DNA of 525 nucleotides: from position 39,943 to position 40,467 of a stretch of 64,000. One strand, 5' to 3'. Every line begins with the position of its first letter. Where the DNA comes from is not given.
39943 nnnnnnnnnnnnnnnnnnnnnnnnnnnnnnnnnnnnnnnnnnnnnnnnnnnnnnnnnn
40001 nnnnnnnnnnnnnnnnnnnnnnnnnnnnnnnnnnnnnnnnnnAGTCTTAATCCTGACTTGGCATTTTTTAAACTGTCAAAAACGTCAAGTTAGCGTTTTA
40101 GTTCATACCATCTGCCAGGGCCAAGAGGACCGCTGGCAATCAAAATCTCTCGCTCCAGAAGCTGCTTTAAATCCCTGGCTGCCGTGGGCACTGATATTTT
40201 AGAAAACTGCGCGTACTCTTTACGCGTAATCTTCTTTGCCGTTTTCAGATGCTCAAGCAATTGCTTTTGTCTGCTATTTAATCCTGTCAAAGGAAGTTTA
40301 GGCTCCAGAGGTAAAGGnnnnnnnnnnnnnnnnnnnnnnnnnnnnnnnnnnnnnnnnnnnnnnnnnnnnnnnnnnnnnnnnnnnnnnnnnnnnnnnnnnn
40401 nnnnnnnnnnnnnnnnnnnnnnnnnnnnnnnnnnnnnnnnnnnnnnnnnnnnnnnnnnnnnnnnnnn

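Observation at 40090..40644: RND efflux pump carrying a TonB-like Pro-rich spacer and a C-terminal winged-helix DNA-binding-like domain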

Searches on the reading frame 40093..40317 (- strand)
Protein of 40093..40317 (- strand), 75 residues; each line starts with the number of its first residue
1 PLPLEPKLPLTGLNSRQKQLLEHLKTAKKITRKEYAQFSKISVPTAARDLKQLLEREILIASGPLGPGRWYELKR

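Call 6: search_protein_families(library=pfam, proteins=[window:40093-40293:-], max_evalue=1)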
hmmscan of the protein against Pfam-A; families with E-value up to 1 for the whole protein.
window:40093-40293:- (67 aa): 7 families
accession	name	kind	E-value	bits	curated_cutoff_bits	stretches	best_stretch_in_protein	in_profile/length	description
PF08220.18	HTH_DeoR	-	4.6e-05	23.5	21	1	8-51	1-44/57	DeoR-like helix-turn-helix domain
PF13412.12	HTH_24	-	0.0011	18.9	21.9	1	5-50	1-46/48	Winged helix-turn-helix DNA-binding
PF08279.18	HTH_11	-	0.0023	18.2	25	1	8-52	1-46/55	HTH domain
PF01047.28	MarR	-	0.019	15.3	24.6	1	5-50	1-46/59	MarR family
PF05043.19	Mga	-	0.021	15.8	21.1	1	9-45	18-54/87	Mga helix-turn-helix domain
PF25212.1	HVO_A0114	-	0.071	13.3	27.6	1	5-51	20-66/84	HVO_A0114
PF25213.1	HVO_A0261_N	-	0.11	12.9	35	1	8-51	12-54/86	HVO_A0261 N-terminal domain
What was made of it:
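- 40093..40281 (-): C-terminal winged-helix (DeoR-like / Fic-C-terminal type) domain, aa 1181-1243, net charge about +8. Pfam HTH_DeoR scores 23.5 bits against a cutoff of 21 (call 6).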

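Call 7: find_homologous_proteins(query=window:40093-40317:-, max_evalue=0.001)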
Query seq(75 aa) (75 aa): 20 proteins with E <= 0.001 among 20 candidates.
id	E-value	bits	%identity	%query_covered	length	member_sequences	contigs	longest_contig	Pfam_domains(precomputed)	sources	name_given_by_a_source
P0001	1.9e-22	97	69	83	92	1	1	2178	PF13412.13,PF08279.19,PF08220.19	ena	-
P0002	3.0e-22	96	64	97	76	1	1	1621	PF08220.19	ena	-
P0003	7.7e-21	91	74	81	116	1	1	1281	PF08220.19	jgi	jgi:predicted HTH transcriptional regulator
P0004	2.4e-20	90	70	95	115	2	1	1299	PF08220.19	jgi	-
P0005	1.1e-19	88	70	84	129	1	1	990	-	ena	-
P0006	1.4e-19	87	66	87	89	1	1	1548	PF08220.19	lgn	-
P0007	2.1e-19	87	66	81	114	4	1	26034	PF08220.19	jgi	jgi:predicted HTH transcriptional regulator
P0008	1.4e-18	84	68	83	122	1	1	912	PF08220.19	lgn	-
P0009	1.6e-18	84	70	81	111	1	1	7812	PF08220.19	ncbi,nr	ncbi:MAG: DeoR family transcriptional regulator, partial [Candidatus Omnitrophica bacterium]|nr:DeoR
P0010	3.2e-18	83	71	73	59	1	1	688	PF08220.19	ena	-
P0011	3.3e-18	83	68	83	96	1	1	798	PF13412.13,PF08220.19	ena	-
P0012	5.0e-18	83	69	89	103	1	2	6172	PF13412.13,PF08279.19,PF08220.19,PF25213.2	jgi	-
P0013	6.7e-18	82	68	83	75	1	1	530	PF08220.19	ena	-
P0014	6.7e-18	82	69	81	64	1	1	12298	PF08220.19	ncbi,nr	ncbi:MAG: DeoR family transcriptional regulator, partial [Candidatus Omnitrophica bacterium]|nr:DeoR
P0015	7.9e-16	76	60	93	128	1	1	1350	PF12797.13,PF12837.13,PF00037.33,PF08220.19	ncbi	-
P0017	1.3e-13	69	57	87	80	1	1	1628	PF13412.13,PF08279.19,PF08220.19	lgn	-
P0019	3.6e-13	67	60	83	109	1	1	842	PF13412.13,PF08279.19,PF08220.19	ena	-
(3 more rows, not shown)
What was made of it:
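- Tried and rejected: 'Standalone' small HTH proteins from the tail search (call 7).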

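Call 8: search_solved_structures(query=window:40093-40287:-, max_evalue=10, show_alignments=3)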
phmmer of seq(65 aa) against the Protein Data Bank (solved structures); distinct sequences matched with E-value up to 10: 3.
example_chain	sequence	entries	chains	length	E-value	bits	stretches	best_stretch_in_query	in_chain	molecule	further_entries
3hrs_A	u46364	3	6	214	0.024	18.5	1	17-52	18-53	Metalloregulator ScaR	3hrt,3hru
3oop_A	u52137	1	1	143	0.16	15.9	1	6-51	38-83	Lin2960 protein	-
2d1h_A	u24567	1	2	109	0.35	14.9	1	10-52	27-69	109aa long hypothetical transcriptional regulator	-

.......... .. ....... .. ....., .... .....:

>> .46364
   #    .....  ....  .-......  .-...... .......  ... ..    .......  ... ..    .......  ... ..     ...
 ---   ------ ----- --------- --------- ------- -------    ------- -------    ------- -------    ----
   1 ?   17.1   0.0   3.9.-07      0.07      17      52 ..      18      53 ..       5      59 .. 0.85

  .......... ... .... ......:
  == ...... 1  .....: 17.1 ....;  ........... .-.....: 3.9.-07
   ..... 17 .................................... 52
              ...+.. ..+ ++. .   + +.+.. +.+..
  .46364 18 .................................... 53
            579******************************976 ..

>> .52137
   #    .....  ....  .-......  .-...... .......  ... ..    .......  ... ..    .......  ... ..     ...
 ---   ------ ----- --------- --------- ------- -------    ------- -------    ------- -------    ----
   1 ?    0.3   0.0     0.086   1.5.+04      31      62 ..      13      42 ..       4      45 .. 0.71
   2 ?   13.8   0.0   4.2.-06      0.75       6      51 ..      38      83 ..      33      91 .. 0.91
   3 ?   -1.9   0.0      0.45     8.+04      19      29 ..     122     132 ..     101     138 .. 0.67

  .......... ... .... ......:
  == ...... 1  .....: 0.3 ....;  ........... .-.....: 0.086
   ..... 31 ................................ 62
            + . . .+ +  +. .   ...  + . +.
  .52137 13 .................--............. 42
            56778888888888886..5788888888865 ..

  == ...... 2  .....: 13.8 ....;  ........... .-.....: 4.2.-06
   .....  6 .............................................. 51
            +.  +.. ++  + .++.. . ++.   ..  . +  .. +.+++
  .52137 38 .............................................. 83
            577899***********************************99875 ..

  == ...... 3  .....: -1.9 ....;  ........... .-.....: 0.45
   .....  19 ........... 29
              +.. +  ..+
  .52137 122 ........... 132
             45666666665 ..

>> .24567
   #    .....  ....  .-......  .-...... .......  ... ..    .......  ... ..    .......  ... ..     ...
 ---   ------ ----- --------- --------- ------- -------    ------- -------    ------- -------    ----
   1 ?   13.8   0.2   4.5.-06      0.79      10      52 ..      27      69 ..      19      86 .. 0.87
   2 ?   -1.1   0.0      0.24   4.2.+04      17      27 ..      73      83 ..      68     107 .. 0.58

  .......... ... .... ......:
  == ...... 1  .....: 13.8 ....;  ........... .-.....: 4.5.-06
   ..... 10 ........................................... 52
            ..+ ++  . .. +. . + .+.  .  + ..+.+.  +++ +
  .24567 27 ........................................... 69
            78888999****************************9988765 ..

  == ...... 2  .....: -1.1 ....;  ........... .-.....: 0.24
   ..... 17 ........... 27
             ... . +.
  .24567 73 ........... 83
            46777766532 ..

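Call 21: find_encoding_contigs(protein=P0007, flank=8000, max_places=2)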
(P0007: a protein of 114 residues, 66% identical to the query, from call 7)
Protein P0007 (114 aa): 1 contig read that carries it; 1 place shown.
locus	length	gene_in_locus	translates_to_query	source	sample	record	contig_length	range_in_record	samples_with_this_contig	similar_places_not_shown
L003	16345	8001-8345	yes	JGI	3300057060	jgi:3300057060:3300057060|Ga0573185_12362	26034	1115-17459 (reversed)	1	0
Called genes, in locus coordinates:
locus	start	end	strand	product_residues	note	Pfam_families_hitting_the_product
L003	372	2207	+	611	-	-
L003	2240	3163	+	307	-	-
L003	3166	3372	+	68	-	-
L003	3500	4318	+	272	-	-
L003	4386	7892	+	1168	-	PF00873:ACR_tran, PF03176:MMPL, PF02355:SecD_SecF_C (faint), PF03176:MMPL (weak)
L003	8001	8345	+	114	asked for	PF08220:HTH_DeoR (weak)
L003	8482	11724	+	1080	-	PF00873:ACR_tran, PF03176:MMPL (faint), PF00873:ACR_tran, PF02355:SecD_SecF_C (weak)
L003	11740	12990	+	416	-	PF25944:Beta-barrel_RND (faint), PF25954:Beta-barrel_RND_2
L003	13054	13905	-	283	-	PF13145:Rotamase_2, PF00639:Rotamase, PF13616:Rotamase_3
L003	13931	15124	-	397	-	PF04055:Radical_SAM, PF12544:LAM_C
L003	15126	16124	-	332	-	PF02655:ATP-grasp_3 (weak), PF01071:GARS_A (weak), PF07478:Dala_Dala_lig_C, PF13535:ATP-grasp_4 (faint)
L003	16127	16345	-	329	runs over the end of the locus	PF02655:ATP-grasp_3 (weak), PF07478:Dala_Dala_lig_C, PF13535:ATP-grasp_4 (weak)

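Call 25: predict_structure(alignment_id=A1)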
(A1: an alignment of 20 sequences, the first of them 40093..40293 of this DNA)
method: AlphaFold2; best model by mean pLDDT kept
length: 67 residues; sequences in the alignment: 20
mean_pLDDT: 90.5   pTM: 0.74
mean pLDDT of the five models: 90.5, 90.4, 89.7, 89.7, 88.8
residues with pLDDT >= 90: 53; 70-90: 11; 50-70: 3; < 50: 0
segments of 3 or more residues with pLDDT < 50: none
pLDDT, mean of each block of 10 residues (from residue 1): 80 93 95 95 94 86 92
secondary structure, 60 per line:
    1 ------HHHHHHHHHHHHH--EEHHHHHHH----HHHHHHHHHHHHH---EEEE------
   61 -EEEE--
elements in order: H7-19 H24-30 H35-47 E51-54 E62-65
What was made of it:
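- On Winged helix-turn-helix, DeoR-like HTH (Pfam PF08220): AF2 gives H7-19, H24-30, H35-47, E51-54 and E62-65 at pLDDT 90.5 (call 25).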

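Call 26: search_protein_representatives(alignment_id=A1)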
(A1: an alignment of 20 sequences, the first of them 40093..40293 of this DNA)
Query: 20 sequences, 103 profile positions. Proteins with E-value up to 0.001 (for the whole library): 1922; up to 1e-10: 110; up to 1e-30: 12. The best 150 are listed.
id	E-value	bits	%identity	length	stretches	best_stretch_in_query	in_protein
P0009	8.0e-38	145.1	-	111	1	2-102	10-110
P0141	1.6e-35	137.7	-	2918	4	36-102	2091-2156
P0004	3.7e-35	136.6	-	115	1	5-102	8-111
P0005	1.7e-34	134.4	-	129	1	14-102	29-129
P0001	2.2e-34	134.1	-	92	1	20-102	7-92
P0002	1.8e-33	131.1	-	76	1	34-102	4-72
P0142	6.9e-33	129.2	-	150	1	14-102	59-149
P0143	3.1e-32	127.2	-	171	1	16-101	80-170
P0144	3.3e-32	127.1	-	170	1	24-101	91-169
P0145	3.9e-32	126.8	-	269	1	8-102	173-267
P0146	1.1e-31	125.3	-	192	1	18-102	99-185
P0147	2.0e-31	124.6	-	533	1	8-101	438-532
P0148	1.2e-30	122.1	-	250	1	8-101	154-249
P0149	3.2e-30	120.7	-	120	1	21-101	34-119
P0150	3.5e-30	120.6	-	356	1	18-102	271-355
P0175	1.7e-24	102.3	-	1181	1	8-102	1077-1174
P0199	3.8e-16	75.5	-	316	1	12-102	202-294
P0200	2.8e-15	72.7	-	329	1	27-101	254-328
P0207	2.1e-12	63.5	-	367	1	31-102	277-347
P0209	2.2e-12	63.4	-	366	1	29-102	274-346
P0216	1.4e-11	60.8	-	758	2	30-91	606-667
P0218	1.5e-11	60.7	-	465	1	11-102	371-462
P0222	2.3e-11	60.1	-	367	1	29-102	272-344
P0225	2.7e-11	59.9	-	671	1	11-102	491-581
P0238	7.3e-11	58.5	-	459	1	30-102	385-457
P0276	1.3e-09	54.4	-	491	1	33-102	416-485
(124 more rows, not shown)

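Call 28: search_protein_families(library=pfam, proteins=[P0199, P0200, P0207, P0209, P0218, P0222, P0238, P0216, P0225, P0276], max_evalue=0.001)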
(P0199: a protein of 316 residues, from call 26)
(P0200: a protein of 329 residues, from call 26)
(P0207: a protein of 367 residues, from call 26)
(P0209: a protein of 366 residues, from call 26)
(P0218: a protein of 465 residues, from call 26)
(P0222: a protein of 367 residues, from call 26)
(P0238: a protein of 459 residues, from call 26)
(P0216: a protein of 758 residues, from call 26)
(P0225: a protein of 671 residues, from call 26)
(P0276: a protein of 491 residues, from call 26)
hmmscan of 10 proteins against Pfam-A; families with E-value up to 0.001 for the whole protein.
P0199 (316 aa): 3 families
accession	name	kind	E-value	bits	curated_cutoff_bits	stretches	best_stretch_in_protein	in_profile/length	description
PF08220.18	HTH_DeoR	-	1.2e-07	31.7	21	1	236-279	1-44/57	DeoR-like helix-turn-helix domain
PF08279.18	HTH_11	-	1e-05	25.8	25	1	236-277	1-43/55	HTH domain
PF13412.12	HTH_24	-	1.2e-05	25.2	21.9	1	239-280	7-48/48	Winged helix-turn-helix DNA-binding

P0200 (329 aa): 6 families
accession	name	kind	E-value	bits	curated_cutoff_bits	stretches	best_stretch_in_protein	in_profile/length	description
PF08220.18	HTH_DeoR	-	2.9e-08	33.8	21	1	271-314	1-44/57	DeoR-like helix-turn-helix domain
PF08279.18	HTH_11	-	8.3e-06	26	25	1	271-311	1-42/55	HTH domain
PF13412.12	HTH_24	-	2.2e-05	24.4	21.9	1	270-315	3-48/48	Winged helix-turn-helix DNA-binding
PF25213.1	HVO_A0261_N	-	0.0001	22.5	35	1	269-319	10-59/86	HVO_A0261 N-terminal domain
PF12802.13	MarR_2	-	0.00056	20.5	27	0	268-324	3-60/61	MarR family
PF11559.13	ADIP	-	0.00075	20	34.3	1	15-100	36-120/151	Afadin- and alpha -actinin-Binding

P0207 (367 aa): 0 families

P0209 (366 aa): 3 families
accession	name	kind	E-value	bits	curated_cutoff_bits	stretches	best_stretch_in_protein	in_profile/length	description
PF13412.12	HTH_24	-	1e-05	25.4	21.9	1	287-333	2-48/48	Winged helix-turn-helix DNA-binding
PF08220.18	HTH_DeoR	-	4.7e-05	23.5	21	1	289-333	1-45/57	DeoR-like helix-turn-helix domain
PF08279.18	HTH_11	-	0.00074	19.8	25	0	289-334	1-48/55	HTH domain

P0218 (465 aa): 2 families
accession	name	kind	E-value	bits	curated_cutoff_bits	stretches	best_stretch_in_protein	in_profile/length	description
PF13749.12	HATPase_c_4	-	3.4e-20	72.3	26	1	304-387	5-88/89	Putative ATP-dependent DNA helicase recG C-terminal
PF04326.19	SLFN_AlbA_2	-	9.5e-20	71.7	25.3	1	13-120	1-117/118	Schlafen, AlbA_2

P0222 (367 aa): 2 families
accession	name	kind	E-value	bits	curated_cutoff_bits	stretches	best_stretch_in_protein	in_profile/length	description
PF08220.18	HTH_DeoR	-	5.8e-06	26.4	21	1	287-331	1-45/57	DeoR-like helix-turn-helix domain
PF02661.23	Fic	-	0.0006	21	24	0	104-207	3-93/93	Fic/DOC family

P0238 (459 aa): 4 families
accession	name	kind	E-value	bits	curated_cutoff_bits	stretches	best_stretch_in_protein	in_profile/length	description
PF13749.12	HATPase_c_4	-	6.6e-19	68.1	26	1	294-379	3-89/89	Putative ATP-dependent DNA helicase recG C-terminal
PF04326.19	SLFN_AlbA_2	-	7.4e-18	65.6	25.3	1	17-126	1-118/118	Schlafen, AlbA_2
PF13412.12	HTH_24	-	2.4e-05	24.3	21.9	1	400-441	5-46/48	Winged helix-turn-helix DNA-binding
PF01047.28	MarR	-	0.00032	20.9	24.6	1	396-442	1-47/59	MarR family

P0216 (758 aa): 3 families
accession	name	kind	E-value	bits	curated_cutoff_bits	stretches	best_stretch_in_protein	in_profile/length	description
PF22168.2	DIP2311-like_C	-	3.7e-06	27.6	27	0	696-750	8-62/63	Transcriptional regulator DIP2311-like, C-terminal domain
PF13424.12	TPR_12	-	1.4e-05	25.6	30.1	1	476-541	8-75/77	Tetratricopeptide repeat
PF08220.18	HTH_DeoR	-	0.00029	20.9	21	0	694-743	1-50/57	DeoR-like helix-turn-helix domain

P0225 (671 aa): 6 families
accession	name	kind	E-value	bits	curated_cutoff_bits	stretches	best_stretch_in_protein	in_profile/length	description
PF01381.28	HTH_3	-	2.1e-13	50.5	23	1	614-662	1-48/55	Helix-turn-helix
PF13560.12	HTH_31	-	1.4e-12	48.1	27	1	609-661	1-53/64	Helix-turn-helix domain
PF08220.18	HTH_DeoR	-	5.8e-08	32.8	21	1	524-570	1-47/57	DeoR-like helix-turn-helix domain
PF12844.13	HTH_19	-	2.4e-07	31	30.2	1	614-662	4-51/64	Helix-turn-helix domain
PF13412.12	HTH_24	-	8.7e-05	22.5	21.9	0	614-641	9-36/48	Winged helix-turn-helix DNA-binding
PF13413.12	HTH_25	-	0.00037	20.7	24.6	1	613-645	1-33/62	Helix-turn-helix domain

P0276 (491 aa): 2 families
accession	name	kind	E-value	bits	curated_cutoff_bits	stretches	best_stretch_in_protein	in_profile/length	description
PF13749.12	HATPase_c_4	-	2e-18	66.6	26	1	323-409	3-89/89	Putative ATP-dependent DNA helicase recG C-terminal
PF04326.19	SLFN_AlbA_2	-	1.9e-16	61.1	25.3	1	19-139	1-116/118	Schlafen, AlbA_2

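Call 30: fold_search(model_id=the predicted structure, library=pdb)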
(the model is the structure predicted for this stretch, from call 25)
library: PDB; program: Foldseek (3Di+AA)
matches with E <= 10: 1934; with E <= 0.001: 0
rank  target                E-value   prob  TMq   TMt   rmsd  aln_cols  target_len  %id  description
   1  9ff3                  1.3e-03  1.00  0.83  0.34   1.8        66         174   26  The structure of delta-ScoC, a global regulator protein from Geobacillus kaustophilus T-1 (released 2025-06-04)
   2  5k5q_C                1.6e-03  1.00  0.73  0.56   3.4        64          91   20  Structure of AspA-DNA complex: novel centromere bindng protein-centromere complex (released 2016-06-01)
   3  5k5q_B                1.8e-03  1.00  0.76  0.57   3.5        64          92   17  Structure of AspA-DNA complex: novel centromere bindng protein-centromere complex (released 2016-06-01)
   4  9hl9_Sa               3.1e-03  1.00  0.71  0.60   2.9        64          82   23  CRYO-EM STRUCTURE OF LEISHMANIA MAJOR 80S RIBOSOME WITH P/E-site tRNA AND mRNA : LM14Cs1H3 sKO STRAIN (released 2025-10-15)
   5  6uvu_B                3.3e-03  1.00  0.82  0.50   1.6        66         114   21  Crystal structure of the AntR antimony-specific transcriptional repressor (released 2020-11-04)
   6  5yhx_A                3.3e-03  1.00  0.81  0.40   2.5        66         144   26  Structure of Lactococcus lactis ZitR, wild type (released 2017-12-06)
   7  9e71_BW               3.5e-03  1.00  0.73  0.72   3.6        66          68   20  Cryo-EM structure of the Pyrobaculum calidifontis 70S ribosome (released 2024-11-20)
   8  2fxa_B                3.7e-03  1.00  0.81  0.33   1.9        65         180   26  Structure of the Protease Production Regulatory Protein hpr from Bacillus subtilis. (released 2006-03-14)
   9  5jls                  3.7e-03  1.00  0.82  0.43   2.1        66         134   20  Crystal Structure of Adhesin competence repressor (AdcR) from Streptococcus pyogenes (C-terminally His tagged) (released 2017-05-03)
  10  8cil_B                4.0e-03  1.00  0.79  0.16   2.1        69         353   30  Crystal structure of Coxiella burnetii Fic protein 2 (released 2023-11-15)
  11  8rxh_Sa               4.0e-03  1.00  0.64  0.42  10.9        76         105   22  CRYO-EM STRUCTURE OF LEISHMANIA MAJOR 80S RIBOSOME WITH A/P/E-site tRNA AND mRNA : PARENTAL STRAIN (released 2024-05-15)
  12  8a98_Sa               4.3e-03  1.00  0.66  0.63   4.0        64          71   23  CRYO-EM STRUCTURE OF LEISHMANIA MAJOR 80S RIBOSOME : snoRNA MUTANT (released 2023-10-11)
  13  1u2w_B                4.6e-03  1.00  0.81  0.52   1.4        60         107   13  Crystal Structure of the Staphylococcus aureus pI258 CadC (released 2005-07-12)
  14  6uvu_A                4.6e-03  1.00  0.80  0.51   1.7        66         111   21  Crystal structure of the AntR antimony-specific transcriptional repressor (released 2020-11-04)
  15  3eco_A                4.6e-03  1.00  0.78  0.41   2.7        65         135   15  Crystal structure of MepR, a transcription regulator of the Staphylococcus aureus multidrug efflux pump MepA (released 2009-02-10)
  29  8cil_A                7.7e-03  1.00  0.82  0.16   2.0        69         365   32  Crystal structure of Coxiella burnetii Fic protein 2 (released 2023-11-15)
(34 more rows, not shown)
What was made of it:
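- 40093..40281 (-): Foldseek aligns it to wHTH regulators and Fic2 8cil (call 30).
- On Winged helix-turn-helix, DeoR-like HTH (Pfam PF08220): Foldseek TMq is 0.8-0.84 to MarR, ArsR and Fic2 wHTHs (call 30).
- Closest known: C-terminal DeoR-like winged helix of class II Fic proteins. Same: CbFic2 is the solved structure with the highest sequence identity, 30-32%, at TMq about 0.8 (call 30).
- The closest solved relative by sequence identity (30-32%) is the CbFic2 wHTH (8cil, call 30).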

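Call 31: find_related_loci(query=A1, collection=genome_contigs, flank=10000)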
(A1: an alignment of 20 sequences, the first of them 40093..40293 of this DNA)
Query A1 (67 aa) in genome_contigs; peptide patterns used: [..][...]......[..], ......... (x = any residue, [..] = any of these).
97 stretches matched a pattern; 75 encode a relative of the query (tblastn E <= 1e-3); 75 distinct loci.
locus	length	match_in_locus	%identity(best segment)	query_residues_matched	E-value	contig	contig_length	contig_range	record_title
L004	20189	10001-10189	78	5-67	1e-31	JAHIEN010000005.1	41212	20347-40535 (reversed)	MAG: Candidatus Omnitrophota bacterium isolate KR11_0.1_MetaG.mb.20 KR11_0.1_MetaG.mb.20_k141_71775, whole genome shotgu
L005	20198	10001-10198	77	1-66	6e-31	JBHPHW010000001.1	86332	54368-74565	Candidatus Omnitrophota bacterium isolate SAG AM-312-C06 AM-312-C06_NODE_1, whole genome shotgun sequence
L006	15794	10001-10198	76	1-66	2e-30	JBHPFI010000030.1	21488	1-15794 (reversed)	Candidatus Omnitrophota bacterium isolate SAG AM-311-J02 NODE_30_length_21488_cov_31.672468, whole genome shotgun sequen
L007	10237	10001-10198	74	1-66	3e-29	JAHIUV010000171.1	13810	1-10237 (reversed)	MAG: Candidatus Omnitrophota bacterium isolate MM_PC_MetaG.mb.37 MM_PC_MetaG.mb.37_k141_1470166, whole genome shotgun se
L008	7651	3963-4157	77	2-66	1e-29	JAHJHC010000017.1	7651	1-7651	MAG: Candidatus Omnitrophota bacterium isolate Modern_marine_glass_biofilm.mb.96 Modern_marine_glas.mb.96_k141_102915, w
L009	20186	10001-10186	74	5-66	7e-29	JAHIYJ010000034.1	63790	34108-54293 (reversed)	MAG: Candidatus Omnitrophota bacterium isolate Modern_marine.mb.11 Modern_marine.mb.11_k141_650704, whole genome shotgun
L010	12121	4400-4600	72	1-67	1e-28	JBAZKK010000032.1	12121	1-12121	MAG: Candidatus Omnitrophota bacterium isolate SO_2017_LW4_141 scaffold_10117_c1_LW137-91_2017, whole genome shotgun seq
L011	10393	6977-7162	73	5-66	2e-27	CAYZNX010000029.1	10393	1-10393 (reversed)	MAG TPA_asm: uncultured Planctomycetia bacterium isolate SRP090828_co1_58 genome assembly, contig: NODE_1207_length_1039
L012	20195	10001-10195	71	2-66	3e-27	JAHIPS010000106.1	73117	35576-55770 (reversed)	MAG: Candidatus Omnitrophota bacterium isolate KR13_S3.mb.80 KR13_S3.mb.80_k141_493741, whole genome shotgun sequence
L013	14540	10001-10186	73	5-66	4e-27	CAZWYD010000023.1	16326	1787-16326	MAG TPA_asm: uncultured Planctomycetia bacterium isolate SRP077602_co2_310 genome assembly, contig: NODE_5345_length_163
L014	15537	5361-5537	73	8-66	2e-26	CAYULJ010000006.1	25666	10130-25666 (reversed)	MAG TPA_asm: uncultured Planctomycetia bacterium isolate SRP167671_co1_160 genome assembly, contig: NODE_2175_length_256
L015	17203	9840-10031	69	3-66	3e-26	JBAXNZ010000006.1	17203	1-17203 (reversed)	MAG: bacterium isolate ELA492 MAG492_6, whole genome shotgun sequence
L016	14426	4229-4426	70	2-67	3e-26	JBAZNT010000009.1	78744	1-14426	MAG: Candidatus Omnitrophota bacterium isolate SO_2017_LW4_77 scaffold_937_c1_LW137-91_2017, whole genome shotgun sequen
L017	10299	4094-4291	67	1-66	5e-26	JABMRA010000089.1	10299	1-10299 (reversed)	MAG: Candidatus Omnitrophota bacterium isolate bin.352 k141_3160860, whole genome shotgun sequence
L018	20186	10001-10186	74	5-66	6e-26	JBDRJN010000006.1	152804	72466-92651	MAG: Candidatus Omnitrophota bacterium isolate MEGAHIT-group-1.657 k141_8138544, whole genome shotgun sequence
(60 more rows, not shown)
